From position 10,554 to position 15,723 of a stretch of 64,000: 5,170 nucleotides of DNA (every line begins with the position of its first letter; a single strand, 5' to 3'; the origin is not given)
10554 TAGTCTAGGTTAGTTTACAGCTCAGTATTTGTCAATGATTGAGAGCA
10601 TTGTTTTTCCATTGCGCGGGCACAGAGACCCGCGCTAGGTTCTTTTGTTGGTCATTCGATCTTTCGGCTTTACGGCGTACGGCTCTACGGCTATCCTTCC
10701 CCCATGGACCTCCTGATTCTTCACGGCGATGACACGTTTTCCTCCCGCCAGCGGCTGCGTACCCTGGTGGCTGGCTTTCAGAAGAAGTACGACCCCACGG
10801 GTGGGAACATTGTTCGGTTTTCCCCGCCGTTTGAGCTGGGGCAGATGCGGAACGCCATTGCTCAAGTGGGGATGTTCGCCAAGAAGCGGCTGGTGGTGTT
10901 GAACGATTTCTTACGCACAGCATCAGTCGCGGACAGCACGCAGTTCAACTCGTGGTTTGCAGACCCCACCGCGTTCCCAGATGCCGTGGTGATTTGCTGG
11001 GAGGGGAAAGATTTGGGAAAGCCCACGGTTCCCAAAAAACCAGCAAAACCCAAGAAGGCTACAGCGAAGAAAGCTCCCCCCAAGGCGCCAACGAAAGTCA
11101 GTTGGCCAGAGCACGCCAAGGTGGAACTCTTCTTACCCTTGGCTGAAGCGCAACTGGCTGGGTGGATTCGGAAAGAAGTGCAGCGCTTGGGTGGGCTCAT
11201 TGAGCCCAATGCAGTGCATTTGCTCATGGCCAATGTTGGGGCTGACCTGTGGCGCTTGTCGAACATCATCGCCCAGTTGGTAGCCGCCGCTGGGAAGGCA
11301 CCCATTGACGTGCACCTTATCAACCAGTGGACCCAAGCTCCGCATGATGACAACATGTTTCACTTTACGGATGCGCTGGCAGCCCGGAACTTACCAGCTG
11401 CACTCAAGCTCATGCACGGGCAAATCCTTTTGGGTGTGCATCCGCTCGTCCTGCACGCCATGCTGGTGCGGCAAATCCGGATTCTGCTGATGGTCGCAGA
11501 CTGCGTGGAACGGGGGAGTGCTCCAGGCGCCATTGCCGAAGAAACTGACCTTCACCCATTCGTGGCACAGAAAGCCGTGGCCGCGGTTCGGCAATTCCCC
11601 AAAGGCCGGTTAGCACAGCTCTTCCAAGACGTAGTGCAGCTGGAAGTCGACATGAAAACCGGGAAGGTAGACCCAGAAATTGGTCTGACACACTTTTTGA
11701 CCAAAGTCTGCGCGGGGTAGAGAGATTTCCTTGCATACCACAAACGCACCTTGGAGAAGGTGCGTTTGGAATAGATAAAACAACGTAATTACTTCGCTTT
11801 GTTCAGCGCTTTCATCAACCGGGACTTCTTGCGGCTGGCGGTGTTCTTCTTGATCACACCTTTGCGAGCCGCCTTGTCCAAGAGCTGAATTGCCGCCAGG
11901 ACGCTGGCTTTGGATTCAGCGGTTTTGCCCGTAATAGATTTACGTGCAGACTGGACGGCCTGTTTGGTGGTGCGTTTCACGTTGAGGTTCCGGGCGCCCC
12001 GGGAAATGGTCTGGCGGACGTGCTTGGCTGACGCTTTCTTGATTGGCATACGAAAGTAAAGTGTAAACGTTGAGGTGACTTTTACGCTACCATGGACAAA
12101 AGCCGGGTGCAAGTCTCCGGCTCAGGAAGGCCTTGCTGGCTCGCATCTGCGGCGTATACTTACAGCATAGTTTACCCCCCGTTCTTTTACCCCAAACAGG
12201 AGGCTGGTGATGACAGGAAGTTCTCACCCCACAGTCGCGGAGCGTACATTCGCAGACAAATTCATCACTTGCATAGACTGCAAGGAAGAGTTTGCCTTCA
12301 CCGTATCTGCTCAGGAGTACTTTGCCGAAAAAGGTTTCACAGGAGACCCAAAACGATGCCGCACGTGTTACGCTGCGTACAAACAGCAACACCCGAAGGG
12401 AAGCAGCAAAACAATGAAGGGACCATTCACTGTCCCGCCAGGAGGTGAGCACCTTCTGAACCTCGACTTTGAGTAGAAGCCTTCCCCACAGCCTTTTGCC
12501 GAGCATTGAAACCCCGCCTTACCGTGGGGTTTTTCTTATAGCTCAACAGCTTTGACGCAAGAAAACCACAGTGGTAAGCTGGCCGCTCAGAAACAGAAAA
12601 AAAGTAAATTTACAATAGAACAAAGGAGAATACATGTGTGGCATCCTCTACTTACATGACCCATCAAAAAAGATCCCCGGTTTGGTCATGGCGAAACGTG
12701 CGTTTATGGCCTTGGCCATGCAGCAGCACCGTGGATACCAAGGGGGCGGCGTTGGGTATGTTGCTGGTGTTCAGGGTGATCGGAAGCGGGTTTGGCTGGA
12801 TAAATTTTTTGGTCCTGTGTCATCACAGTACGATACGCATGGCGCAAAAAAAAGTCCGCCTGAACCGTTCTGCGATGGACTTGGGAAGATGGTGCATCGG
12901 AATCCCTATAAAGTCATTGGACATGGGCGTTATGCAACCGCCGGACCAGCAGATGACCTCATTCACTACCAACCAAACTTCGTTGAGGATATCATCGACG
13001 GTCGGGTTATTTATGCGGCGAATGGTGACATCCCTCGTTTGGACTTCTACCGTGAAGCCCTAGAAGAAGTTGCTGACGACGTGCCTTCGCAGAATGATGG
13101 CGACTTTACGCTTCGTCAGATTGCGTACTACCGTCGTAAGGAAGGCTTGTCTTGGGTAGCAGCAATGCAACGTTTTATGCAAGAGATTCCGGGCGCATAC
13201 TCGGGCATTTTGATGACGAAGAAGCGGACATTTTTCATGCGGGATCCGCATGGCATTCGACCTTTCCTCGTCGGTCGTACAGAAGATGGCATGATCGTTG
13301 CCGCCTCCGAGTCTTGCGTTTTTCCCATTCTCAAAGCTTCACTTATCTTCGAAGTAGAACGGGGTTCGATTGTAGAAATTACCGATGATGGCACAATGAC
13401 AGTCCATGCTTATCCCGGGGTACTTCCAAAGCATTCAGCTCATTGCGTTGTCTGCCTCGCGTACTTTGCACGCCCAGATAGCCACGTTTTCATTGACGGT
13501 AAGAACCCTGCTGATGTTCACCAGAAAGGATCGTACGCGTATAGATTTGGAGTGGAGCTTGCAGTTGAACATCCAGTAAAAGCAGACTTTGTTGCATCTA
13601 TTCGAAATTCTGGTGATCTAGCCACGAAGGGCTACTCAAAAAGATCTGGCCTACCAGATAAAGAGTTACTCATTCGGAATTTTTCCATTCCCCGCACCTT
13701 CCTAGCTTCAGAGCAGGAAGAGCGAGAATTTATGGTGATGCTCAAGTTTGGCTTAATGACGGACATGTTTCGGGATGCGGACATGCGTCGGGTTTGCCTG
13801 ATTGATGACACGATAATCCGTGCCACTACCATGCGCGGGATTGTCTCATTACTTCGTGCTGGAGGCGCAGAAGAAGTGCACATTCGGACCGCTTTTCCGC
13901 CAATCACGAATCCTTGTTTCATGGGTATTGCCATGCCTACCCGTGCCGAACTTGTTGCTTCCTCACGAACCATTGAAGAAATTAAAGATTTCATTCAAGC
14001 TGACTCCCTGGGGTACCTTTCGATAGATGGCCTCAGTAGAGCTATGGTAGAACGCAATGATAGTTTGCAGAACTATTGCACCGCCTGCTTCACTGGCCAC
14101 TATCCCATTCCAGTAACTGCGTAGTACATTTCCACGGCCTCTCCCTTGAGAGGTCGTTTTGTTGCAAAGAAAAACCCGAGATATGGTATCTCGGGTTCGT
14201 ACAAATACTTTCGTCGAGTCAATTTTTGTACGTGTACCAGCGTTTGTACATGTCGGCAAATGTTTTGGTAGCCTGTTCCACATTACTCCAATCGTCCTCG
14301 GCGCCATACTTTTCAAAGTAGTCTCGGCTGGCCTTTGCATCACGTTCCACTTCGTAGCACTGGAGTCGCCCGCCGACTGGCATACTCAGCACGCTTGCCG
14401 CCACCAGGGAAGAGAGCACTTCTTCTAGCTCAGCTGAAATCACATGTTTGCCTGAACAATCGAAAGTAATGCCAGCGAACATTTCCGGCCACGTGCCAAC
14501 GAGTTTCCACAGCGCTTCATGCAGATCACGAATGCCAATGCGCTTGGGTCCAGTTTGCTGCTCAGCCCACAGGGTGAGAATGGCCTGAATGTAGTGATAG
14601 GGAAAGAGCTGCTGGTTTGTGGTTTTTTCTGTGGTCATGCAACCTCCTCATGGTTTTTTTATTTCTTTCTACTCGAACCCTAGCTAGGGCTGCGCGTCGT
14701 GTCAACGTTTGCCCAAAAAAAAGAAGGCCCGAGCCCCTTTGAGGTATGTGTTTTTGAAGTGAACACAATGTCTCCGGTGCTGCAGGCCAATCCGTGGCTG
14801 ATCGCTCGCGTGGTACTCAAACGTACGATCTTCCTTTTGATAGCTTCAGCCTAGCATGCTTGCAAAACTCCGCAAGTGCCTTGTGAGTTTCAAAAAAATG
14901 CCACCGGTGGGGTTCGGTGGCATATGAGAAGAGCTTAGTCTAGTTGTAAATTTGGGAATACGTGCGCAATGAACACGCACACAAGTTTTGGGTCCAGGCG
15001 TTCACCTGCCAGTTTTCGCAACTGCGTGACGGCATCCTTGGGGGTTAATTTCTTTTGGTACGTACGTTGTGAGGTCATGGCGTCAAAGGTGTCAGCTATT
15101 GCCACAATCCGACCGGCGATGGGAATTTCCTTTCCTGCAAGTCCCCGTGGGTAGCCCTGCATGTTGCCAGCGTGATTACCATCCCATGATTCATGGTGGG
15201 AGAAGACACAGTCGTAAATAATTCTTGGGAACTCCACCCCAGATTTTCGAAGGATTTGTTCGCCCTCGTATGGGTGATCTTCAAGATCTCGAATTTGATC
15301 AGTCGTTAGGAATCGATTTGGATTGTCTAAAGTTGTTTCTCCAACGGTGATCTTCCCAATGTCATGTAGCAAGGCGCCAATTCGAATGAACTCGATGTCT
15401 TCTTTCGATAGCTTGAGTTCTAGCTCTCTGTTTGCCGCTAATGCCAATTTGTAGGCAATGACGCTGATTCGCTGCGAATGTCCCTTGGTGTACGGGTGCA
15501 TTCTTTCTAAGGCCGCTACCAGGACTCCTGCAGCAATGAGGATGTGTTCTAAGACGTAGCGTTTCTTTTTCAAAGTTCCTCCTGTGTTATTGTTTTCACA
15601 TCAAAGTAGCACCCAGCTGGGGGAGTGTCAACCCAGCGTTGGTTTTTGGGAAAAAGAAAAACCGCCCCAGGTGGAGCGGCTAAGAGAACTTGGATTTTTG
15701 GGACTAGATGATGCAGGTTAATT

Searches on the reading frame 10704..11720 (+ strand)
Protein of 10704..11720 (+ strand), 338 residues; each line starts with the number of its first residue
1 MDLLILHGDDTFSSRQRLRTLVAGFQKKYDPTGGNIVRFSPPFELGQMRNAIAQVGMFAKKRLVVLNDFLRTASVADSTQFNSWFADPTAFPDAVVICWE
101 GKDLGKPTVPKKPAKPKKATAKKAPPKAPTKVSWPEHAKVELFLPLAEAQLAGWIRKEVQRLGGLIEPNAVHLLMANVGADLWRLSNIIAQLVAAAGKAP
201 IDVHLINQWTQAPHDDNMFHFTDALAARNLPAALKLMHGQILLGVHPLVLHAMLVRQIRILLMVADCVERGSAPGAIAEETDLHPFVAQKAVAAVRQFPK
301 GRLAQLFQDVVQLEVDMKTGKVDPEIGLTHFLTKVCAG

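Call 85: search_protein_families(library=pfam, proteins=[window:10704-11720:+], max_evalue=0.00001)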
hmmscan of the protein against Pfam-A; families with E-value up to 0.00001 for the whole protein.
window:10704-11720:+ (338 aa): 1 family
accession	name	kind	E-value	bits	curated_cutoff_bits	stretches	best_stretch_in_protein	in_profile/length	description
PF21694.2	DNA_pol3_delta_C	-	1.6e-27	96.3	27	1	216-334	2-120/121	DNA polymerase III delta subunit, C-terminal domain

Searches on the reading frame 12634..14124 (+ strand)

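Call 85: search_protein_families(library=pfam, proteins=[window:12634-14124:+], max_evalue=0.00001)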
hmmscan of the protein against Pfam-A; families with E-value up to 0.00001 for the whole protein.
window:12634-14124:+ (496 aa): 2 families
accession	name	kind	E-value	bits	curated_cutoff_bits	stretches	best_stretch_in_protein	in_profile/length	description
PF13522.11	GATase_6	-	7.5e-08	32.9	27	1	94-225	13-129/130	Glutamine amidotransferase domain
PF13537.11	GATase_7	-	4.2e-07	30.4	25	1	122-227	21-118/123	Glutamine amidotransferase domain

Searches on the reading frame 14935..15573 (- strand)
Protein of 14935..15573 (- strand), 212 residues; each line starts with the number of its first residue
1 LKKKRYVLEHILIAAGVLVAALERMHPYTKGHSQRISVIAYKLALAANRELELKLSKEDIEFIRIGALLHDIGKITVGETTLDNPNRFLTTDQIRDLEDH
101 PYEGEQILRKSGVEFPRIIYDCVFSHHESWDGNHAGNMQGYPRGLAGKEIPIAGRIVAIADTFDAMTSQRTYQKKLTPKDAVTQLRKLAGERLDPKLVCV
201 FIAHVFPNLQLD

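Call 67: search_protein_families(library=pfam, proteins=[window:14935-15573:-], max_evalue=0.001)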
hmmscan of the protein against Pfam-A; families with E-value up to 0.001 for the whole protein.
window:14935-15573:- (212 aa): 2 families
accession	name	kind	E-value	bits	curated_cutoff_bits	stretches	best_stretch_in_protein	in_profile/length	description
PF13487.12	HD_5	-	2.8e-27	96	27.2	1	19-197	4-170/170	HD domain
PF01966.28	HD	-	5.4e-19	69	22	1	31-166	3-116/116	HD domain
